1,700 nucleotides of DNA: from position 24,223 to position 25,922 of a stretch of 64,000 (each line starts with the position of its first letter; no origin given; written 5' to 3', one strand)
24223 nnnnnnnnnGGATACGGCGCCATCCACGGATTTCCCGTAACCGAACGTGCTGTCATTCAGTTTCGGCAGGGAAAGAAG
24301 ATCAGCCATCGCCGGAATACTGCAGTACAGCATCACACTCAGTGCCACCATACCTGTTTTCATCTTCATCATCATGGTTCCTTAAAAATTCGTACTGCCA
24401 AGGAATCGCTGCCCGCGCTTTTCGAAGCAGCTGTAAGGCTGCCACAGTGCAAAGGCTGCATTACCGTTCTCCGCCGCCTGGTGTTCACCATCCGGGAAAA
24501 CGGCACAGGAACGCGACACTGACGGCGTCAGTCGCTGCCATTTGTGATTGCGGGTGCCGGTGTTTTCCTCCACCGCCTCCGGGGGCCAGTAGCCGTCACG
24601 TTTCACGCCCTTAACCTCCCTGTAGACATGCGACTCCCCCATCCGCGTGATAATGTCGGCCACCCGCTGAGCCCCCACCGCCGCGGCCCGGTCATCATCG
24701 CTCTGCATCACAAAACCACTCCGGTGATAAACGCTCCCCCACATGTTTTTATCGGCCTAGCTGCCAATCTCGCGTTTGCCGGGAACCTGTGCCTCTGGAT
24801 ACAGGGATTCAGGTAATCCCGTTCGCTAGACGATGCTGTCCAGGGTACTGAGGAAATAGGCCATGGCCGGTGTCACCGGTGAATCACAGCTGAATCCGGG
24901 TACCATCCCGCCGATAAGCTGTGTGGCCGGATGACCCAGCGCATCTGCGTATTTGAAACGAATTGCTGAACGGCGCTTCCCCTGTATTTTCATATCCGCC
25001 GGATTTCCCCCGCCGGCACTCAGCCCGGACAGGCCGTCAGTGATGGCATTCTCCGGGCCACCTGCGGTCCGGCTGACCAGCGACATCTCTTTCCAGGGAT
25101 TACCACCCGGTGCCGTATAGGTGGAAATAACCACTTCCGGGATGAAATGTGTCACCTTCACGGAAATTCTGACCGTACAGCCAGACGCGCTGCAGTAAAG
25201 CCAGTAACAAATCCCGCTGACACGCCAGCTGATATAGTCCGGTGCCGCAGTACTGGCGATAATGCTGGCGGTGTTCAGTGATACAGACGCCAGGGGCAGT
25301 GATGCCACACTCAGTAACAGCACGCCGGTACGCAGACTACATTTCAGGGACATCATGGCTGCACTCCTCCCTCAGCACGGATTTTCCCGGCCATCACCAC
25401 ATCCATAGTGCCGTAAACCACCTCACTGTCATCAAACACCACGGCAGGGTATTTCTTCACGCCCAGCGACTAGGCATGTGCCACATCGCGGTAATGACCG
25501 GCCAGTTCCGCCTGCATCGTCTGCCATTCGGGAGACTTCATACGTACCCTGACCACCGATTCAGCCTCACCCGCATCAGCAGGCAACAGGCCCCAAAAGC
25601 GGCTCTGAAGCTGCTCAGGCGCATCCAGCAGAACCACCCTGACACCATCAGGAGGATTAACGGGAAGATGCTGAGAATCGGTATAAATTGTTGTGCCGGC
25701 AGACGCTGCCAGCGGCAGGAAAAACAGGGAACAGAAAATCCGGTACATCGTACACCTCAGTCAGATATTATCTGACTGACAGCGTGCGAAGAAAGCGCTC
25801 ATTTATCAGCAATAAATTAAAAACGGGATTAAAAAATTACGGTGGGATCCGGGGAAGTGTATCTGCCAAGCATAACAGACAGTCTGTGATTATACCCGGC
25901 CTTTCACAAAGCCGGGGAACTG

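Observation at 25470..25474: Recurrent in-frame amber codons in CTAGG/CCTAG context, the signature of deaminated Dcm sites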

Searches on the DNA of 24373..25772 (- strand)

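Call 9: search_dna_similar(query=window:24373-25772:-, collection=ecoli_genomes, mode=distant, rows=spread, max_rows=30)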
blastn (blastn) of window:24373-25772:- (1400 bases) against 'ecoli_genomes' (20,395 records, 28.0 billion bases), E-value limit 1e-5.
Records with a match: 239; places in all: 268; records where one place covers at least 80% of the query: 161.
Genomes with a match: 237 of 5426; with a place that covers at least 80% of the query: 159. Places per genome that has any: lowest 1, median 1, highest 4. On chromosomes: 266 places; on plasmids: 2.
Best place of each record, by identity: >=99% 59; 95-99% 1; 90-95% 25; 60-80% 154.
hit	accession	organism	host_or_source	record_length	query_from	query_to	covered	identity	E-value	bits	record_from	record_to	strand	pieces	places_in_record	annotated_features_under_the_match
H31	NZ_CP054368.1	Escherichia coli strain SCU-115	Homo sapiens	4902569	1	1400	100%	99.9%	0e+0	2521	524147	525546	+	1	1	TIGR03756 family integrating conjugative element protein | TIGR03757 family integrating conjugative element protein | hypothetical protein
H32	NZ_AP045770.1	Escherichia coli strain 23CRST011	Homo sapiens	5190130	1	1400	100%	99.9%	0e+0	2516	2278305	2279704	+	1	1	TIGR03756 family integrating conjugative element protein | TIGR03757 family integrating conjugative element protein | hypothetical protein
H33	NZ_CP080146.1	Escherichia coli strain PK8276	chicken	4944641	1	1400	100%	99.8%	0e+0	2512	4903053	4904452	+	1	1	TIGR03756 family integrating conjugative element protein | TIGR03757 family integrating conjugative element protein | hypothetical protein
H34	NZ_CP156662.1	Escherichia coli strain PKF4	Milvus migrans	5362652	1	1400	100%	99.8%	0e+0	2512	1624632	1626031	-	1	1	TIGR03756 family integrating conjugative element protein | TIGR03757 family integrating conjugative element protein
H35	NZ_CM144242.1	Escherichia coli strain DG342-2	chicken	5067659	1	1400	100%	99.8%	0e+0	2512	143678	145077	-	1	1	TIGR03756 family integrating conjugative element protein | TIGR03757 family integrating conjugative element protein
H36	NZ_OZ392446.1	Escherichia coli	Gallus gallus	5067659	1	1400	100%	99.8%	0e+0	2512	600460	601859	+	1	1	TIGR03756 family integrating conjugative element protein | TIGR03757 family integrating conjugative element protein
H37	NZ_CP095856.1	Escherichia coli strain EC6563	Homo sapiens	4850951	1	1400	100%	99.6%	0e+0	2501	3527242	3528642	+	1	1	TIGR03756 family integrating conjugative element protein | TIGR03757 family integrating conjugative element protein | hypothetical protein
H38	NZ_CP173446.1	Escherichia coli strain 98232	Homo sapiens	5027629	21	1400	99%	99.8%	0e+0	2476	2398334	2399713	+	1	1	TIGR03756 family integrating conjugative element protein | TIGR03757 family integrating conjugative element protein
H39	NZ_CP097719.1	Escherichia coli strain MS1679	Chicken lung (Gallus gallus)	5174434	1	1400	100%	94.9%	0e+0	2205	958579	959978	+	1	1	TIGR03756 family integrating conjugative element protein | TIGR03757 family integrating conjugative element protein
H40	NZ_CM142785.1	Escherichia coli strain GPEC1209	chicken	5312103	1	1400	100%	94.9%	0e+0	2205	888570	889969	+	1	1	TIGR03756 family integrating conjugative element protein | TIGR03757 family integrating conjugative element protein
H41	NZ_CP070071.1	Escherichia coli strain FDAARGOS_1287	Homo sapiens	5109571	1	1400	100%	93.0%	0e+0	2084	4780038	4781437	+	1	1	TIGR03756 family integrating conjugative element protein | TIGR03757 family integrating conjugative element protein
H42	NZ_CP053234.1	Escherichia coli strain SCU-106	Homo sapiens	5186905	1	1394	100%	78.7%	0e+0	1179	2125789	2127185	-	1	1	TIGR03756 family integrating conjugative element protein | TIGR03757 family integrating conjugative element protein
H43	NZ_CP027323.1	Escherichia coli strain 2013C-3033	Homo sapiens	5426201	1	1394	100%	77.7%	0e+0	1112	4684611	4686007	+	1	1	TIGR03756 family integrating conjugative element protein | TIGR03757 family integrating conjugative element protein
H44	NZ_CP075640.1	Escherichia coli strain S19-141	Homo sapiens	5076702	8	1395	99%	72.7%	0e+0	767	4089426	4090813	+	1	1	TIGR03756 family integrating conjugative element protein | TIGR03757 family integrating conjugative element protein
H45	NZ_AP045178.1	Escherichia coli strain JNEC-KY202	Homo sapiens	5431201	8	1395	99%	72.6%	0e+0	763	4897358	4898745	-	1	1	TIGR03756 family integrating conjugative element protein | TIGR03757 family integrating conjugative element protein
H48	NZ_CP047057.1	Escherichia coli NC101 strain NC101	Mus musculus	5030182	8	1395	99%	70.3%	3e-173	618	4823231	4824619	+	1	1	TIGR03756 family integrating conjugative element protein | TIGR03757 family integrating conjugative element protein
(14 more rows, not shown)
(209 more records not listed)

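Call 11: get_annotated_region(hit=H39, flank=200)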
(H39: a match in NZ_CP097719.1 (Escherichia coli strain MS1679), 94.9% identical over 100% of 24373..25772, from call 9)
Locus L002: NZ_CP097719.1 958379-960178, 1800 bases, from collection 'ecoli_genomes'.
description: Escherichia coli strain MS1679 chromosome, complete genome
organism: Escherichia coli strain MS1679 (NCBI taxid 562)
replicon: chromosome; assembly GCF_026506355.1
host: -; source: Chicken lung (Gallus gallus); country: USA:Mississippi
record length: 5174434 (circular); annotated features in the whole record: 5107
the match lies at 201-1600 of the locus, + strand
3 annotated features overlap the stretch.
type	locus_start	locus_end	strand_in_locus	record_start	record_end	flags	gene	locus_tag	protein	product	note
CDS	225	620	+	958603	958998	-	-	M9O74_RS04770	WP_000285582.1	TIGR03757 family integrating conjugative element protein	-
CDS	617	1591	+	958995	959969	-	-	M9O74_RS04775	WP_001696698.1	TIGR03756 family integrating conjugative element protein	-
CDS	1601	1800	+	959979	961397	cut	-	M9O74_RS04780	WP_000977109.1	integrating conjugative element protein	-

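Call 12: get_annotated_region(hit=H41, flank=200)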
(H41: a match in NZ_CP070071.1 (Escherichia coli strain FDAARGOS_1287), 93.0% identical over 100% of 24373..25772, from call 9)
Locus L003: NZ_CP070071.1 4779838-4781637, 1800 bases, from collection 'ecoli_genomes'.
description: Escherichia coli strain FDAARGOS_1287 chromosome, complete genome
organism: Escherichia coli strain FDAARGOS_1287 (NCBI taxid 562)
replicon: chromosome; assembly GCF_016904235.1
host: Homo sapiens; source: missing; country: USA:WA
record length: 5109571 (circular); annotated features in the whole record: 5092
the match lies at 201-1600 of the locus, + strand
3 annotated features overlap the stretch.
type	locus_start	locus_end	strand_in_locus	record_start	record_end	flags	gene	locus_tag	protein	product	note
CDS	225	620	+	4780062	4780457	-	-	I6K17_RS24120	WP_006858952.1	TIGR03757 family integrating conjugative element protein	-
CDS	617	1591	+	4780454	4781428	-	-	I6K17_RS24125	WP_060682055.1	TIGR03756 family integrating conjugative element protein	-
CDS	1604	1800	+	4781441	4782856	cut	-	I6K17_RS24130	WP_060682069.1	integrating conjugative element protein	-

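Call 13: get_annotated_region(hit=H42, flank=200)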
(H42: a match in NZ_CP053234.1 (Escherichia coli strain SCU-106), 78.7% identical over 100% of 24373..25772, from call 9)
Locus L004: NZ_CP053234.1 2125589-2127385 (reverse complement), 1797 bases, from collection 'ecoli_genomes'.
description: Escherichia coli strain SCU-106 chromosome, complete genome
organism: Escherichia coli strain SCU-106 (NCBI taxid 562)
replicon: chromosome; assembly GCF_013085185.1
host: Homo sapiens; source: rectal swab from healthy college student; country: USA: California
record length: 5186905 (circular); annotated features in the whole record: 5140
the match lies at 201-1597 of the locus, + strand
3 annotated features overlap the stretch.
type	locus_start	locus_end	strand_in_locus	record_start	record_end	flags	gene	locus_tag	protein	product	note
CDS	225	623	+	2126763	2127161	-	-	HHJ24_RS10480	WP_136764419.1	TIGR03757 family integrating conjugative element protein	-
CDS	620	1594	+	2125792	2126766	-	-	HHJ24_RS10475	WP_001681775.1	TIGR03756 family integrating conjugative element protein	-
CDS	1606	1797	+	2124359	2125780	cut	-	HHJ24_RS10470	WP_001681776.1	integrating conjugative element protein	-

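Call 14: get_annotated_region(hit=H44, flank=200)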
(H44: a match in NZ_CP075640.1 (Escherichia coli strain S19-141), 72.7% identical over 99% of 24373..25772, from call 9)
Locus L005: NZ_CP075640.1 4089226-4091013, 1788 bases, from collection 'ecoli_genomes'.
description: Escherichia coli strain S19-141 chromosome, complete genome
organism: Escherichia coli strain S19-141 (NCBI taxid 562)
replicon: chromosome; assembly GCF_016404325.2
host: Homo sapiens; source: stool; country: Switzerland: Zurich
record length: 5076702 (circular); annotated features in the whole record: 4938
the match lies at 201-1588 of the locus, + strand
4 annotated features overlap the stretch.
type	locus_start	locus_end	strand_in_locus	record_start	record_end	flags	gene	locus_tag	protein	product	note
CDS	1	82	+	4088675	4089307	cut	-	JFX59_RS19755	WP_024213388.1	AraC family transcriptional regulator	-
CDS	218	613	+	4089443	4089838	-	-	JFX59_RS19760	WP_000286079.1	TIGR03757 family integrating conjugative element protein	-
CDS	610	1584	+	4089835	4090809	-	-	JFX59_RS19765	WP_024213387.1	TIGR03756 family integrating conjugative element protein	-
CDS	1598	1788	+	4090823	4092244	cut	-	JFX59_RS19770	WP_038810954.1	integrating conjugative element protein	-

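Call 15: get_annotated_region(hit=H48, flank=200)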
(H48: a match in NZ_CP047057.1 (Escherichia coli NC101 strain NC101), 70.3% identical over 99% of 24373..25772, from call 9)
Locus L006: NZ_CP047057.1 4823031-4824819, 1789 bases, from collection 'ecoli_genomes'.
description: Escherichia coli NC101 chromosome, complete genome
organism: Escherichia coli NC101 strain NC101 (NCBI taxid 753642)
replicon: chromosome; assembly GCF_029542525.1
host: Mus musculus; source: -; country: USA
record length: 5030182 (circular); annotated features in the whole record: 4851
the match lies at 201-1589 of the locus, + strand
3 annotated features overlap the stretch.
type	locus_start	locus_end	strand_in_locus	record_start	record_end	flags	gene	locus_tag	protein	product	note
CDS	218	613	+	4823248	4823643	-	-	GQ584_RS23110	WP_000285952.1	TIGR03757 family integrating conjugative element protein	-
CDS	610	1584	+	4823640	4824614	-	-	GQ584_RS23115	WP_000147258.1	TIGR03756 family integrating conjugative element protein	-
CDS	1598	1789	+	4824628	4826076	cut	-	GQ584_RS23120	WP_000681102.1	integrating conjugative element protein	-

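Call 67: get_annotated_region(hit=H37, flank=100)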
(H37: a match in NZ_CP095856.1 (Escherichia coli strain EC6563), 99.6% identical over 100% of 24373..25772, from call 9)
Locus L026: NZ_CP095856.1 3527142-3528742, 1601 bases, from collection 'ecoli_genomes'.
description: Escherichia coli strain EC6563 chromosome, complete genome
organism: Escherichia coli strain EC6563 (NCBI taxid 562)
replicon: chromosome; assembly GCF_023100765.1
host: Homo sapiens; source: urine; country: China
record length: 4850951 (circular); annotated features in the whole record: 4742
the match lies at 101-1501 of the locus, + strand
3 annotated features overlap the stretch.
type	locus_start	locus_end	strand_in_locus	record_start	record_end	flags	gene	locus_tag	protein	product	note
CDS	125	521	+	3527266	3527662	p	-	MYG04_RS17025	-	TIGR03757 family integrating conjugative element protein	frameshifted; internal stop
CDS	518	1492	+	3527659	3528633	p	-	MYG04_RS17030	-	TIGR03756 family integrating conjugative element protein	internal stop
CDS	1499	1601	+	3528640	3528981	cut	-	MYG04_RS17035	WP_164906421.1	hypothetical protein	-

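Call 68: get_annotated_region(hit=H34, flank=100)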
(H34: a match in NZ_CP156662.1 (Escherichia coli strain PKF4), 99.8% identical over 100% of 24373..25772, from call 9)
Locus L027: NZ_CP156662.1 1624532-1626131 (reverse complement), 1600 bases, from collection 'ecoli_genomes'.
description: Escherichia coli strain PKF4 chromosome, complete genome
organism: Escherichia coli strain PKF4 (NCBI taxid 562)
replicon: chromosome; assembly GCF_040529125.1
host: Milvus migrans; source: Wild birds; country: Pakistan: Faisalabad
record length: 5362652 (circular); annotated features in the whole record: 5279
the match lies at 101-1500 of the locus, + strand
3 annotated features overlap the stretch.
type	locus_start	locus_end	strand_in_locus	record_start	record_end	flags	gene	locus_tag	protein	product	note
CDS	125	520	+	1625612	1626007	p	-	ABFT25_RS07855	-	TIGR03757 family integrating conjugative element protein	internal stop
CDS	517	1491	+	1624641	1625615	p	-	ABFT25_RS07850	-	TIGR03756 family integrating conjugative element protein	internal stop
CDS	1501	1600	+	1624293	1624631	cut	-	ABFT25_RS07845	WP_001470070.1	hypothetical protein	-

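Call 69: get_annotated_region(hit=H38, flank=100)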
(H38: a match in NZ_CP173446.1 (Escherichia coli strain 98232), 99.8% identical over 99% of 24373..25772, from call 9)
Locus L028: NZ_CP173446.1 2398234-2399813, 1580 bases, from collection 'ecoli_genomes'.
description: Escherichia coli strain 98232 chromosome, complete genome
organism: Escherichia coli strain 98232 (NCBI taxid 562)
replicon: chromosome; assembly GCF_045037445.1
host: Homo sapiens; source: urine; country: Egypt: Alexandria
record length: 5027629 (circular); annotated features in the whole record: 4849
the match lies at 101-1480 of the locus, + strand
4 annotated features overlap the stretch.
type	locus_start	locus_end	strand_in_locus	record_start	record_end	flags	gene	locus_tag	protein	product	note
CDS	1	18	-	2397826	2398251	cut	tnpA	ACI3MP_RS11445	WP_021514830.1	IS66-like element accessory protein TnpA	-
CDS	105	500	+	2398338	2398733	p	-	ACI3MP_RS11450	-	TIGR03757 family integrating conjugative element protein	internal stop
CDS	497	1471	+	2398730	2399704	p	-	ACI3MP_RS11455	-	TIGR03756 family integrating conjugative element protein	internal stop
CDS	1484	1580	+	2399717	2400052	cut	-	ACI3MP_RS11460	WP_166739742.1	hypothetical protein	-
